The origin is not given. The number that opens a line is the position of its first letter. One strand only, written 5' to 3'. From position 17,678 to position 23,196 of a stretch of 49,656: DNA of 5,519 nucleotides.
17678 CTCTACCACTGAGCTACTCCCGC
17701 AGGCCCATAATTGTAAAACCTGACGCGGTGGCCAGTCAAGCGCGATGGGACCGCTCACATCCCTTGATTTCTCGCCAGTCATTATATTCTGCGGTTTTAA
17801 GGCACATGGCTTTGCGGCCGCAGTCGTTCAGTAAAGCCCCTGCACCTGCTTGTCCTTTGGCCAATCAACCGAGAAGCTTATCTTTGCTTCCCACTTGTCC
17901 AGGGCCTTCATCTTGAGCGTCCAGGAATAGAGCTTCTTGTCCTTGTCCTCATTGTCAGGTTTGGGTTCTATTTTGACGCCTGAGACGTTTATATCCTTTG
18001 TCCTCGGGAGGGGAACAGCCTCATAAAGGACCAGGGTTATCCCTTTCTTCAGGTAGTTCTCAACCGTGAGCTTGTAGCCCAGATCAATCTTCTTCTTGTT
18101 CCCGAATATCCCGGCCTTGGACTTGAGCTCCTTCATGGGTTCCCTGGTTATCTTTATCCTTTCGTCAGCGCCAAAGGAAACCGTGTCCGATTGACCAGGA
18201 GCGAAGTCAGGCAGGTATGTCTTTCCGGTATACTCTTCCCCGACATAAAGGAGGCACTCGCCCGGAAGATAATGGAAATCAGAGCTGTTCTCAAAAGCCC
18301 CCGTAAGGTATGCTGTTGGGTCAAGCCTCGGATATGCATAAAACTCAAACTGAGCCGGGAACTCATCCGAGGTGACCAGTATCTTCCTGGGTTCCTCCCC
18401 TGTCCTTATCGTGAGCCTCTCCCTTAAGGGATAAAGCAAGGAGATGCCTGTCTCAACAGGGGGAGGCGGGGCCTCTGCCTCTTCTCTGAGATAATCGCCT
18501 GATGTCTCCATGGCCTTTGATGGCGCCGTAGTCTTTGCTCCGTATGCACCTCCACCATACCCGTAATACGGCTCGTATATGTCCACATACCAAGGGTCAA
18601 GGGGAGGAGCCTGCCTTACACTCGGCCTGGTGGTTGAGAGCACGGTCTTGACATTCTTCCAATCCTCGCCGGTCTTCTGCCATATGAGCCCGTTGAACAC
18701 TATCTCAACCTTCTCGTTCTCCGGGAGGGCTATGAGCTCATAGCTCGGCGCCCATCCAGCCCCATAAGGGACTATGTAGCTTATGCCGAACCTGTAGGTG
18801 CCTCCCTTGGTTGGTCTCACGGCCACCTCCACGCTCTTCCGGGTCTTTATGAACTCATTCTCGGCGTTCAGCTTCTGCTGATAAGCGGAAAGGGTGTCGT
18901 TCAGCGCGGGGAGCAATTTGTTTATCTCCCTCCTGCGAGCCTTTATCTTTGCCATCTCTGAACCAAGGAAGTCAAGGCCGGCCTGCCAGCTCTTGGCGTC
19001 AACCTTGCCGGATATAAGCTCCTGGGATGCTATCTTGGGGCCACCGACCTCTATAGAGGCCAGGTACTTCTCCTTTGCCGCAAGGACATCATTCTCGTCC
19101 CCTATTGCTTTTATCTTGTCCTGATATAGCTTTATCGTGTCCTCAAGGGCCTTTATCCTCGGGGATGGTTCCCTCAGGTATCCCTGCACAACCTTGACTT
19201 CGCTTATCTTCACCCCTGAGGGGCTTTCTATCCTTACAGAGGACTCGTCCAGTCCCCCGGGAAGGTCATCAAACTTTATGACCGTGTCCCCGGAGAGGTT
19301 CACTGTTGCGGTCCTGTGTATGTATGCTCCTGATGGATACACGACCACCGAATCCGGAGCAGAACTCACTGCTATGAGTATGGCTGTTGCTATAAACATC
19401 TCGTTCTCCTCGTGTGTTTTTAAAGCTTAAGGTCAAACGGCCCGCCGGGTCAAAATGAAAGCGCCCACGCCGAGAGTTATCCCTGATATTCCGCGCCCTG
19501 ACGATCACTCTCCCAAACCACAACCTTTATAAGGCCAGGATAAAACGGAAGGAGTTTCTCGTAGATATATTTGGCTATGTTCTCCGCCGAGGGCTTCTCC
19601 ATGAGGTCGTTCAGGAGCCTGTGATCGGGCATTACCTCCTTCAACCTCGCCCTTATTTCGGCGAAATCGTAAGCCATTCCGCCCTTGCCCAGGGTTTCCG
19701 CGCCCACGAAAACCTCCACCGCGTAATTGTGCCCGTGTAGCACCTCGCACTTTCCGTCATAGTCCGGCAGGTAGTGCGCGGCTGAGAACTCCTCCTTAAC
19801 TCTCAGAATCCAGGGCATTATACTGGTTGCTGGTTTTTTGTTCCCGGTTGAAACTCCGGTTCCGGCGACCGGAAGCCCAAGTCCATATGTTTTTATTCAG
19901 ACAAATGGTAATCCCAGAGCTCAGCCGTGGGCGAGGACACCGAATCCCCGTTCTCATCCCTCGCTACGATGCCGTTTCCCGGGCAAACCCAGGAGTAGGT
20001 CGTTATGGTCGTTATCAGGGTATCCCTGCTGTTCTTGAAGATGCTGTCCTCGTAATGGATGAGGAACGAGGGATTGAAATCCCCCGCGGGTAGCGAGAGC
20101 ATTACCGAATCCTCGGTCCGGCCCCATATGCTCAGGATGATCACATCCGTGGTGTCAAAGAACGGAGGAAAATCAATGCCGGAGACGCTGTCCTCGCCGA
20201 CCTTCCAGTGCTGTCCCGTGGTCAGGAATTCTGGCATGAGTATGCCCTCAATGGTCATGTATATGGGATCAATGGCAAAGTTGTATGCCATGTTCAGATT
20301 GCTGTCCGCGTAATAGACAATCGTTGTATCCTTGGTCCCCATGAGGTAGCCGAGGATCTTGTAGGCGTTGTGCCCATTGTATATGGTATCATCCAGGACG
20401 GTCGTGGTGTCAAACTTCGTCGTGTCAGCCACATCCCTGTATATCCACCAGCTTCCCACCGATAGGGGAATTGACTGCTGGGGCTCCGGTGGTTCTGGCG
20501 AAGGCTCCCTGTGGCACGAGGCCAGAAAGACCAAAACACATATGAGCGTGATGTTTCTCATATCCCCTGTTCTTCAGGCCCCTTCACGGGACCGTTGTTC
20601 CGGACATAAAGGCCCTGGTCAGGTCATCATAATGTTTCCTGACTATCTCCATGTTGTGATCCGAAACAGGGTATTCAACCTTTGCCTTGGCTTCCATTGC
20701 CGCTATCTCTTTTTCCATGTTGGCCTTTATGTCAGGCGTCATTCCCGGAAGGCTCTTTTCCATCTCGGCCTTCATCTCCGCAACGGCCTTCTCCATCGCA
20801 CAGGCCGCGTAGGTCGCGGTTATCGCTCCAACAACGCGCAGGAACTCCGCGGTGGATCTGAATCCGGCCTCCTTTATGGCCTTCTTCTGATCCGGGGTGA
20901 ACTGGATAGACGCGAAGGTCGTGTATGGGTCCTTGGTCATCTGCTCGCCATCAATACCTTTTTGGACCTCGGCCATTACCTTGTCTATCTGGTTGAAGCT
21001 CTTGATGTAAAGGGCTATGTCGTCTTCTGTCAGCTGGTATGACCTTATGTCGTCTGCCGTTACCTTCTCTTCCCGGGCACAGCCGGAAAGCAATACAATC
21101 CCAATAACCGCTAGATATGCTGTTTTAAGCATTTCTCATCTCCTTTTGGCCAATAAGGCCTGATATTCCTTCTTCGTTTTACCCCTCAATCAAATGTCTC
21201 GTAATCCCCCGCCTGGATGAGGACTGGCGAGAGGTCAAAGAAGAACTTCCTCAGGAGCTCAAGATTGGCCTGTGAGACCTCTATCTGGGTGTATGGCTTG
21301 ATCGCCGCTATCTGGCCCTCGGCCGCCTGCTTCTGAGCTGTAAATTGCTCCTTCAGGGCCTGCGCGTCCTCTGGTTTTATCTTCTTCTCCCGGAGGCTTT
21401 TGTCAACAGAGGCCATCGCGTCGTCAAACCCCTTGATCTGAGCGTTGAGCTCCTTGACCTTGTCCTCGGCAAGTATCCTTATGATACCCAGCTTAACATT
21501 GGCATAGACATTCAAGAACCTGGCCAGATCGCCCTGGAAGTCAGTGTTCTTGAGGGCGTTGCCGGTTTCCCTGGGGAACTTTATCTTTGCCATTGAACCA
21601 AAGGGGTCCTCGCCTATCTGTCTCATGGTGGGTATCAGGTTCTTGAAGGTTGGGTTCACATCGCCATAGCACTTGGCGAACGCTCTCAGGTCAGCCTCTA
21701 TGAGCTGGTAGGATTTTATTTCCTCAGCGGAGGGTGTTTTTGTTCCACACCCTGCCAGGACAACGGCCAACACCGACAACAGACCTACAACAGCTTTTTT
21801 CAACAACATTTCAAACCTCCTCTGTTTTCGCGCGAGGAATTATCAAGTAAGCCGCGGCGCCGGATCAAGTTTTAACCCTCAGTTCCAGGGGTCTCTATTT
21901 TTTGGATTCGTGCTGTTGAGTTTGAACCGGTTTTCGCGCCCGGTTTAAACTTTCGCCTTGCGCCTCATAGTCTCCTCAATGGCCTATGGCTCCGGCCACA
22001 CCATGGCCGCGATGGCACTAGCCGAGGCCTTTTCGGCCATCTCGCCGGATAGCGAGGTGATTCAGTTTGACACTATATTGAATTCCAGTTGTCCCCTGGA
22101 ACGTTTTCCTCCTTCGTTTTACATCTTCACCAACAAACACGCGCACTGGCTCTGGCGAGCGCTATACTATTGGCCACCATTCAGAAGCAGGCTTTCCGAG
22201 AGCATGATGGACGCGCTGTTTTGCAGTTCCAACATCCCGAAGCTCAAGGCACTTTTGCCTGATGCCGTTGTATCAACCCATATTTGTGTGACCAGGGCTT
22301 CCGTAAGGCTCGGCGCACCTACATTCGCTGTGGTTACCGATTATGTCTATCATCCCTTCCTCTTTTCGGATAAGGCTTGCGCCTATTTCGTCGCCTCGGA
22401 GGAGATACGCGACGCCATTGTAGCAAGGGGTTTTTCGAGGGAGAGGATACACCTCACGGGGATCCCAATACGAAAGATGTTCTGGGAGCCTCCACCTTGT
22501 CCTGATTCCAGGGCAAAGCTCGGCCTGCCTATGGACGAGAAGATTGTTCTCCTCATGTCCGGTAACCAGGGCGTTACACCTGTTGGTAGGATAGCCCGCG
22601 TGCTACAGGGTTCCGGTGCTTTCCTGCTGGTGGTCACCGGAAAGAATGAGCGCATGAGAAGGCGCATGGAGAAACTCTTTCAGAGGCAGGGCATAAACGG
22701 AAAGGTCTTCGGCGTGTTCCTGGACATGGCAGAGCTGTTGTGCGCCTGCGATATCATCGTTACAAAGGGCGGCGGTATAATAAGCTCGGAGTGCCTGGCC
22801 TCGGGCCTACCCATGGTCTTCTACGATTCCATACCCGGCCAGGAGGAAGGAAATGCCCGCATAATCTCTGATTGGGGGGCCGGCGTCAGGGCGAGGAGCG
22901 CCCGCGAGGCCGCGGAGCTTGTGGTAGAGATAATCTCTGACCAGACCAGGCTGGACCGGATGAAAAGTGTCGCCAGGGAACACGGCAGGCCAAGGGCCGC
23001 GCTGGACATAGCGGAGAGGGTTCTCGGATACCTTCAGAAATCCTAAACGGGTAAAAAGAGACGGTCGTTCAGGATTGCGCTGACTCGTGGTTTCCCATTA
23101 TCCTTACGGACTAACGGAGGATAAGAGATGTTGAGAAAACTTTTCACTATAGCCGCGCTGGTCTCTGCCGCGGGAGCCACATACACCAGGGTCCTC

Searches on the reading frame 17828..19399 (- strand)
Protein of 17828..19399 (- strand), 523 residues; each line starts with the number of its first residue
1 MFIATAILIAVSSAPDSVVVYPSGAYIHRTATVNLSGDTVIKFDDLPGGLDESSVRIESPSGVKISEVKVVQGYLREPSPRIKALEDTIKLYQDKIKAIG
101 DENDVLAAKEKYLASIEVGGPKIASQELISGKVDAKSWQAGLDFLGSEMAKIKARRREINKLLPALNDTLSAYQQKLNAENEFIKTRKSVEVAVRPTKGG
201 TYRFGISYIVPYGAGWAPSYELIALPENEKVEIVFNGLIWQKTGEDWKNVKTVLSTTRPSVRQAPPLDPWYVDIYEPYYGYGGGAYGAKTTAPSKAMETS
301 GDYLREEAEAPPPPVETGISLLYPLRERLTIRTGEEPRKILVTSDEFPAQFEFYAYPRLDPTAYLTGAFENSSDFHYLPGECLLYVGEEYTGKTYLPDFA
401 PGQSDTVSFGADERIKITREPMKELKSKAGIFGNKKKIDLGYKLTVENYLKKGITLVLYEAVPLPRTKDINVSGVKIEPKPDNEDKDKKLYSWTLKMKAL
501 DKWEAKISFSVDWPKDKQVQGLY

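Call 81: search_protein_families(library=pfam, proteins=[window:17828-19399:-], max_evalue=0.00001)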
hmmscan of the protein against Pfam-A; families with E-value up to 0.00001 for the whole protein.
window:17828-19399:- (523 aa): 2 families
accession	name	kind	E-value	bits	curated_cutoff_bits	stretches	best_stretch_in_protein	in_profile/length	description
PF13598.12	DUF4139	-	3e-45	154.9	31.8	1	206-515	3-205/205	Domain of unknown function (DUF4139)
PF13600.11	DUF4140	-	5.9e-19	68.8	27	1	18-113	1-98/98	N-terminal domain of unknown function (DUF4140)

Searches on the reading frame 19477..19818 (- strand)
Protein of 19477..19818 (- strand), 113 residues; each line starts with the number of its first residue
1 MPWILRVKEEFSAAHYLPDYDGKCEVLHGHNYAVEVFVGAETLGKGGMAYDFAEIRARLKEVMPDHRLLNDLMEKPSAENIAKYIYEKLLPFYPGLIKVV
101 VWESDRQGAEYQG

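Call 81: search_protein_families(library=pfam, proteins=[window:19477-19818:-], max_evalue=0.00001)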
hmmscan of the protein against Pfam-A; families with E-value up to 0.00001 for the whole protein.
window:19477-19818:- (113 aa): 1 family
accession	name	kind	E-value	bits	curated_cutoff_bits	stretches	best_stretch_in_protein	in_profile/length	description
PF01242.24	PTPS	-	1.7e-29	102.7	22.4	1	5-112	2-119/121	6-pyruvoyl tetrahydropterin synthase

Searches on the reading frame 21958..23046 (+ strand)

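Call 82: search_protein_families(library=pfam, proteins=[window:21958-23046:+], max_evalue=0.00001)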
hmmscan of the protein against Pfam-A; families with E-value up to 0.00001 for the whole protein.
window:21958-23046:+ (362 aa): 2 families
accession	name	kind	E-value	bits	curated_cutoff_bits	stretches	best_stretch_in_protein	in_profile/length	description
PF06925.17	MGDG_synth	-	6.7e-19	69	25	1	14-171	1-169/169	Monogalactosyldiacylglycerol (MGDG) synthase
PF00534.26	Glycos_transf_1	-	9.4e-06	25.7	26.4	0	220-341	46-171/172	Glycosyl transferases group 1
